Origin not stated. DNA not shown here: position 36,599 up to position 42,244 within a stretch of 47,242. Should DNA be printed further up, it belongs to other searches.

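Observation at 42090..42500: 136-aa VirB2/TrbC-topology pilin candidate with two sequons ahead of helix 1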

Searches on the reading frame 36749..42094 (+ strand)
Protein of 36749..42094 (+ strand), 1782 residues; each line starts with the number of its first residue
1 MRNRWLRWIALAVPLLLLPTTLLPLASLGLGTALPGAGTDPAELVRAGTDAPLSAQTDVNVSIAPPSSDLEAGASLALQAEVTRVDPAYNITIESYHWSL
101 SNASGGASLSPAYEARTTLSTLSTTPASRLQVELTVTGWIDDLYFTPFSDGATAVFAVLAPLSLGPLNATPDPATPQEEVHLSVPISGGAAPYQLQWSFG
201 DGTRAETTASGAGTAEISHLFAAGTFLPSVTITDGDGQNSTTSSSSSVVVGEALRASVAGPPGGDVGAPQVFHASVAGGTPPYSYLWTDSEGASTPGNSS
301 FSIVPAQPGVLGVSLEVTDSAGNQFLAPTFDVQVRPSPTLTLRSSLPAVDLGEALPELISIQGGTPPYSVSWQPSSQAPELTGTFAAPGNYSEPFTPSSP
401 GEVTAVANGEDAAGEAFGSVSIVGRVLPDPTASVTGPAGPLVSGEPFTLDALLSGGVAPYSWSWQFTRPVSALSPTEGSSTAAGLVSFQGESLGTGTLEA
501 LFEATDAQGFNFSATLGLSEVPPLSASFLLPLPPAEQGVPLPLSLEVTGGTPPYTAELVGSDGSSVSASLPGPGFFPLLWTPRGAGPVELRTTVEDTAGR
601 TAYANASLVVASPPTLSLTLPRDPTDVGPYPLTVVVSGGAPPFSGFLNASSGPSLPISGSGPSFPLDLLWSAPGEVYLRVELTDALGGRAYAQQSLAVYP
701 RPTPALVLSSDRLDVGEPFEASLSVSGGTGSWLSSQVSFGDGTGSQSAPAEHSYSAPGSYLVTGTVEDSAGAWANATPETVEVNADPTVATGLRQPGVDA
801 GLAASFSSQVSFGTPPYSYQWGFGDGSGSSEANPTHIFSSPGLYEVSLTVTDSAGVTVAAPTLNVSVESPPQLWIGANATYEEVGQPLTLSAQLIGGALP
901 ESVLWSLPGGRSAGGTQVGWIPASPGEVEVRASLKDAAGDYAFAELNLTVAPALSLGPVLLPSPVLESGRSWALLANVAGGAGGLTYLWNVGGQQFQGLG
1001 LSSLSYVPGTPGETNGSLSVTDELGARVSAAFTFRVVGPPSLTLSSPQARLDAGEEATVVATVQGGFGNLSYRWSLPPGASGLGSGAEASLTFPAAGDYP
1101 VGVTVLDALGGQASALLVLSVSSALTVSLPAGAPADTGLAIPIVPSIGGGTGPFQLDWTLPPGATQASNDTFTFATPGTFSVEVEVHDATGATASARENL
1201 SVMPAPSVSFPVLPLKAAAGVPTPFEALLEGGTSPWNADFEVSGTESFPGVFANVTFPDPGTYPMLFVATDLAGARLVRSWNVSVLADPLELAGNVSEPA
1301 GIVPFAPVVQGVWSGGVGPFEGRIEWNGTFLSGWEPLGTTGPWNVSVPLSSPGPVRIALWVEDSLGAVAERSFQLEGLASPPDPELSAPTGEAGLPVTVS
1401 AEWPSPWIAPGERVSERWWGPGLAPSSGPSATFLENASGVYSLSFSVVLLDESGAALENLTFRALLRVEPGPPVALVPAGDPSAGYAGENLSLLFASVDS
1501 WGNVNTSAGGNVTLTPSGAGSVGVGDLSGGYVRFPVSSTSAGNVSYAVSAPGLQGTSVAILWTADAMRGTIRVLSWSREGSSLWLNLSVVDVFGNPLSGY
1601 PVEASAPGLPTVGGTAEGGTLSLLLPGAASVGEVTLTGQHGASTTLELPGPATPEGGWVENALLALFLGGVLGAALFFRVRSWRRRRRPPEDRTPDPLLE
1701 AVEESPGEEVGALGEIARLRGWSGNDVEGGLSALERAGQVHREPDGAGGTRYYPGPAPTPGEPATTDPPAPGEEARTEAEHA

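Call 54: search_protein_families(library=padloc, proteins=[window:36749-42094:+], max_evalue=0.01)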
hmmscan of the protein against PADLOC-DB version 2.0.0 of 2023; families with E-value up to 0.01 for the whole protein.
window:36749-42094:+ (1782 aa): 0 families

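Call 73: search_protein_families(library=pfam, proteins=[window:36749-42094:+], max_evalue=0.1)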
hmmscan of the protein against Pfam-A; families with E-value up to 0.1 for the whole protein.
window:36749-42094:+ (1782 aa): 11 families
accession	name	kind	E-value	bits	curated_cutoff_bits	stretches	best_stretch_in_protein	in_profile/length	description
PF18911.6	PKD_4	-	8.9e-48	160.7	27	5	784-866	1-84/85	PKD domain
PF00801.26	PKD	-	1.1e-47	160.4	23.5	7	796-857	9-72/80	PKD domain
PF22352.2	K319L-like_PKD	-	8.2e-11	42.2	27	0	75-137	13-69/84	K319L-like, PKD domain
PF13927.12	Ig_3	-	4.5e-10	40.3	30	0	870-913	1-43/78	Immunoglobulin domain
PF13573.12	SprB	-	6e-07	29.4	28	1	275-290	20-35/37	SprB repeat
PF16403.11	Bact_surface_Ig-like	-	0.0018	18.7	27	0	754-777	43-66/71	Bacterial surface protein, Ig-like domain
PF06832.18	BiPBP_C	-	0.0047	17.2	26.8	0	267-323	30-84/90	Penicillin-Binding Protein C-terminus Family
PF19077.6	Big_13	-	0.0066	17.4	27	0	841-867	74-100/102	Bacterial Ig-like domain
PF18981.6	InlK_D3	-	0.018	15.6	25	0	838-867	46-75/75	Internalin K domain (D3/D4)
PF18573.7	BclA_C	-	0.038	14.3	38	0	1147-1196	15-64/128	BclA C-terminal domain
PF08329.16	ChitinaseA_N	-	0.086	12.9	21.2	0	1164-1202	69-107/133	Chitinase A, N-terminal domain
